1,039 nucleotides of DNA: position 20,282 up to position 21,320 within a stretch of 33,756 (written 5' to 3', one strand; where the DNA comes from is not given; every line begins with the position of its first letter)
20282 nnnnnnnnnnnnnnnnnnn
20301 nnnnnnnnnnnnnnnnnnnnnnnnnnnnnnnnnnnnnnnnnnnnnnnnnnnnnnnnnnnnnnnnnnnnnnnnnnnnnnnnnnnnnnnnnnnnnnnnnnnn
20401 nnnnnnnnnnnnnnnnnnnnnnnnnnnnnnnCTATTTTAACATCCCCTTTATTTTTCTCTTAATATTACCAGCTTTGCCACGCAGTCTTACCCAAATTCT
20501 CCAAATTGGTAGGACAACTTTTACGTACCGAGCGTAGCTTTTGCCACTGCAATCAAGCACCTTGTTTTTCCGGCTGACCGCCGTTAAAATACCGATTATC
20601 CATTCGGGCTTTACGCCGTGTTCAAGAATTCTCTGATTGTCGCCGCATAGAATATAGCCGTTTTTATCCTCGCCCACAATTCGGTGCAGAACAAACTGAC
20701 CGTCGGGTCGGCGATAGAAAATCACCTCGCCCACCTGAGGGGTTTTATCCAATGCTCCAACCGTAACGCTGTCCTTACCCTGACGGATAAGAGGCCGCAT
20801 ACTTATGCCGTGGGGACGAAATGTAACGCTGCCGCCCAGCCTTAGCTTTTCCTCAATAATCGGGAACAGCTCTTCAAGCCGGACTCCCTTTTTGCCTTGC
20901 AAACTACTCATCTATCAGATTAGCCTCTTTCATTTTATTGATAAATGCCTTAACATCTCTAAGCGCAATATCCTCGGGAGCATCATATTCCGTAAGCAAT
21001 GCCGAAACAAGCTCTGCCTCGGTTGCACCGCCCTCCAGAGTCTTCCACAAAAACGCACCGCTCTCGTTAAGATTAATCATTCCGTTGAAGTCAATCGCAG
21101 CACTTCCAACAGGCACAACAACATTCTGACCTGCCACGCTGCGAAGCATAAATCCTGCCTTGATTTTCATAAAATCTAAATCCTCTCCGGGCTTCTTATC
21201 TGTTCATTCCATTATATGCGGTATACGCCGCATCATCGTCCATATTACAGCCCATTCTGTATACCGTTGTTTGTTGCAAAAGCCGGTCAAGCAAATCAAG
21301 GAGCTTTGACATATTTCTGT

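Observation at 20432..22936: Orphan SLH protein / HPr-kinase-like / PqqD-RRE / SipW-like peptidase operon with no visible substrate or core RiPP enzyme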

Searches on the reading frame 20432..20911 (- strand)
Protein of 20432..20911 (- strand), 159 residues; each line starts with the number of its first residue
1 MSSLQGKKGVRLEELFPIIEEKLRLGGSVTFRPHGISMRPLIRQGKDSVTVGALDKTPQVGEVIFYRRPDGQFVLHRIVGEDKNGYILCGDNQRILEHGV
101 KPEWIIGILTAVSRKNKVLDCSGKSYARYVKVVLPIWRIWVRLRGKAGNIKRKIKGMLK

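Call 3: search_protein_families(library=pfam, proteins=[window:20432-20911:-], max_evalue=0.1)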
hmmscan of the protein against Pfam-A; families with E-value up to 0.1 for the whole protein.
window:20432-20911:- (159 aa): 0 families

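Call 4: search_protein_families(library=ncbifam, proteins=[window:20432-20911:-], max_evalue=0.1)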
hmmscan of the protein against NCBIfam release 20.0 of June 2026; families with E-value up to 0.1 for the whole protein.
window:20432-20911:- (159 aa): 2 families
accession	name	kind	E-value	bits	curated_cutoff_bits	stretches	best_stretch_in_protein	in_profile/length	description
TIGR02228.1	sigpep_I_arch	equivalog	7e-07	29.2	51.85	1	35-95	38-103/158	signal peptidase I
TIGR02754.1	sod_Ni_protease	equivalog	0.00013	22.4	63.25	1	34-94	4-68/90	nickel-type superoxide dismutase maturation protease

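Call 32: find_homologous_proteins(query=window:20432-20911:-)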
Query window:20432-20911:- (159 aa): 165 proteins with E <= 0.001 among 197 candidates; the best 120 are listed.
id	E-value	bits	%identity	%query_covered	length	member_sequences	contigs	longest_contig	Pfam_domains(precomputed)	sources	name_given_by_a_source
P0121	1.1e-91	322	92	100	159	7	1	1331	-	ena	-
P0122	6.3e-90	317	92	97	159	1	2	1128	-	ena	-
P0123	6.9e-87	307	87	97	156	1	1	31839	-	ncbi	-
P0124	5.4e-85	301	90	97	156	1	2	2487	-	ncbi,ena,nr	ncbi:MAG: S24/S26 family peptidase [Oscillospiraceae bacterium]|nr:S24/S26 family peptidase [Oscillo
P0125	7.5e-85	300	85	97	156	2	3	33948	-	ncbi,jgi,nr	ncbi:MAG: hypothetical protein E7401_04175 [Ruminococcaceae bacterium]|nr:hypothetical protein [Osci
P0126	5.9e-62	226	67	97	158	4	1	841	-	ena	-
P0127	1.7e-57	211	58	99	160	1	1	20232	-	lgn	-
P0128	4.6e-57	210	59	94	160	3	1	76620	-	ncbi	-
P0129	7.1e-56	206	61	96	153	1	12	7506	-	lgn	-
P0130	2.8e-54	201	61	94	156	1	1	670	-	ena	-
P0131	1.2e-53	199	61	93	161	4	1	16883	-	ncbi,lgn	-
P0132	4.0e-53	197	63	79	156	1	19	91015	-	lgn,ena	-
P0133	1.3e-52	195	61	94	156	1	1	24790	-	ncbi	-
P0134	2.0e-52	195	60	94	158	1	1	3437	-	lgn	-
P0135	2.7e-52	194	60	96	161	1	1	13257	PF00717.29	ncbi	-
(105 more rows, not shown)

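Call 36: search_solved_structures(query=A3, max_evalue=1, show_alignments=3)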
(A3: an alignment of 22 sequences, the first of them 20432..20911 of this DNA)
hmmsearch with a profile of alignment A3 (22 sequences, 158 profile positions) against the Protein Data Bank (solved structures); distinct sequences matched with E-value up to 1: 1.
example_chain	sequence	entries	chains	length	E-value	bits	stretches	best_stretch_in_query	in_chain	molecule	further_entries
4me8_A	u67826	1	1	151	0.061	16.1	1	32-80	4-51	Signal peptidase I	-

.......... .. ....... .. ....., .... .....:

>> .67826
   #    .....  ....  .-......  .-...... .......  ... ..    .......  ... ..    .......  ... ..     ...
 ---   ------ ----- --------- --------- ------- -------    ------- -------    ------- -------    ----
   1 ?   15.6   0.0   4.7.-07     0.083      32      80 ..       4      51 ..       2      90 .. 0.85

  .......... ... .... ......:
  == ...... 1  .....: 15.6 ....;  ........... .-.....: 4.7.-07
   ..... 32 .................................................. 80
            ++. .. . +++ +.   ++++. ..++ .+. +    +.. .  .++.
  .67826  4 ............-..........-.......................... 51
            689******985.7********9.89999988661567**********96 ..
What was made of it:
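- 20432..20911 (-): LppS-like SipW-type (S26B) Ser-His-Asp leader peptidase. It has no N-terminal TM segment and a basic amphipathic C-terminus. There is a weak hit to signal peptidase I 4ME8 (call 36).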

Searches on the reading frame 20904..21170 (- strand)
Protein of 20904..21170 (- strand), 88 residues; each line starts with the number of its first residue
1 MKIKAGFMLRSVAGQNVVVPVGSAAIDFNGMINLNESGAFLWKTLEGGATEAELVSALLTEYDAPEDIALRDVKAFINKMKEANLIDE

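Call 3: search_protein_families(library=pfam, proteins=[window:20904-21170:-], max_evalue=0.1)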
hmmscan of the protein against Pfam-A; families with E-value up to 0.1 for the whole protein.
window:20904-21170:- (88 aa): 1 family
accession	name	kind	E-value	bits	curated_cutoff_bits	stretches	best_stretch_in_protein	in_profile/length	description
PF05402.18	PqqD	-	2.5e-20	73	23.4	1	16-86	2-67/67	Coenzyme PQQ synthesis protein D (PqqD)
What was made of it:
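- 20904..21170 (-): LppB-like discrete RRE (PqqD family). Pfam PqqD E 2.5e-20 (call 3).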

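Call 4: search_protein_families(library=ncbifam, proteins=[window:20904-21170:-], max_evalue=0.1)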
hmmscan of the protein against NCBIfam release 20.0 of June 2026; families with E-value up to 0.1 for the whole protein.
window:20904-21170:- (88 aa): 6 families
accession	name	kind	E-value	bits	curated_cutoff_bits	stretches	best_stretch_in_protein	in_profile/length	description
NF033530.1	lasso_PqqD_Strm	exception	1.7e-09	37.8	70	1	33-86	25-78/78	lasso peptide biosynthesis PqqD family chaperone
NF033536.1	lasso_PqqD_Bac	exception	1.2e-07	31.7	80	1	32-87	32-87/88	lasso peptide biosynthesis PqqD family chaperone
TIGR04302.1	geo_PqqD_fam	equivalog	9.7e-07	29.2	100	1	20-86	34-100/102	GeoRSP system PqqD family peptide chaperone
TIGR03859.1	PQQ_PqqD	equivalog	1.4e-06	28.1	46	1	30-86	25-80/81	pyrroloquinoline quinone biosynthesis peptide chaperone PqqD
NF002535.0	PRK02079.1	equivalog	9.1e-06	25.4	101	1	29-86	33-89/92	pyrroloquinoline quinone biosynthesis peptide chaperone PqqD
TIGR04248.1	SCM_PqqD_rel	equivalog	3.1e-05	24.1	100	1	32-82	27-77/84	SynChlorMet cassette protein ScmD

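Call 53: search_solved_structures(query=window:20904-21170:-, max_evalue=1, show_alignments=4)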
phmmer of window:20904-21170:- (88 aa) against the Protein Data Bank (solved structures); distinct sequences matched with E-value up to 1: 4.
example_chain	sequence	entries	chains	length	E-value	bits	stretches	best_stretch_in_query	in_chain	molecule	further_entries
5v1u_A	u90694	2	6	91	0.0053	20.2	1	32-86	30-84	TbiB1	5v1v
9x8z_B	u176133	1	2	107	0.0076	19.7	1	31-86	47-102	PqqD family protein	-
6jx3_B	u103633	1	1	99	0.041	17.4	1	33-84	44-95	TfuB1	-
9x90_B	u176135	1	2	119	0.046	17.2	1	29-86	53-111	Lasso peptide biosynthesis PqqD family chaperone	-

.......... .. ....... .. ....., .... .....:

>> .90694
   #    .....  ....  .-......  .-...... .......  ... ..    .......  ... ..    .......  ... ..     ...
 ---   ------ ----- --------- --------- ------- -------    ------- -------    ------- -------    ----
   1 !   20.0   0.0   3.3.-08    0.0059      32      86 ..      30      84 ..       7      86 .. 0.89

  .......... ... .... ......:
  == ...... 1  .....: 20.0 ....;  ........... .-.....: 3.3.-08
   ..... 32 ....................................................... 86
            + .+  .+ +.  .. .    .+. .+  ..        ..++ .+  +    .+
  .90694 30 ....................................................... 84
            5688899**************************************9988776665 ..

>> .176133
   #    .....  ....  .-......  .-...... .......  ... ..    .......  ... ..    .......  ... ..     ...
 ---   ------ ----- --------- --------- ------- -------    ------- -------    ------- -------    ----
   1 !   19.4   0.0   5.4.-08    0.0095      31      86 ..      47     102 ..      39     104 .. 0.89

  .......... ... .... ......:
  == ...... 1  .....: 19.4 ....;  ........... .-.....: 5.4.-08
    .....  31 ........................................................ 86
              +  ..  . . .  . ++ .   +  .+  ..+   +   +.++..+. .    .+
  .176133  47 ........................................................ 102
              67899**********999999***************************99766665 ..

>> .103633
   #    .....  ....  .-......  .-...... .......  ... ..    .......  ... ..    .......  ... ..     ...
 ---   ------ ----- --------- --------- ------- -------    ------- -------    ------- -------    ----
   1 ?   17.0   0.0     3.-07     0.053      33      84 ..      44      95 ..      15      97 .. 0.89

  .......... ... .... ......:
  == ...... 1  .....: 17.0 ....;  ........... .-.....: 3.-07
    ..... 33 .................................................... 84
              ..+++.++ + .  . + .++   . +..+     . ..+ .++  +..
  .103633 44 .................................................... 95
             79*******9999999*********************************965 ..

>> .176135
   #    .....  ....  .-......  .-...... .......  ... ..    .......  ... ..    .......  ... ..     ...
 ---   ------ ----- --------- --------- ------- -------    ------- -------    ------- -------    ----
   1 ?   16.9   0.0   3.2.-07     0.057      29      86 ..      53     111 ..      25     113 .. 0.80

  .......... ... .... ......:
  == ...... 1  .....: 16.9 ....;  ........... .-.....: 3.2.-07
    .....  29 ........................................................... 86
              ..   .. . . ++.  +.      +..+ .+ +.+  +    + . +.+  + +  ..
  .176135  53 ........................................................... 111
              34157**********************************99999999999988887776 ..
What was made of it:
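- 20904..21170 (-): PDB sequence hits: TbiB1 (0.005), LppB 9x8z (0.0076), TfuB1 and PbaB1 (call 53).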
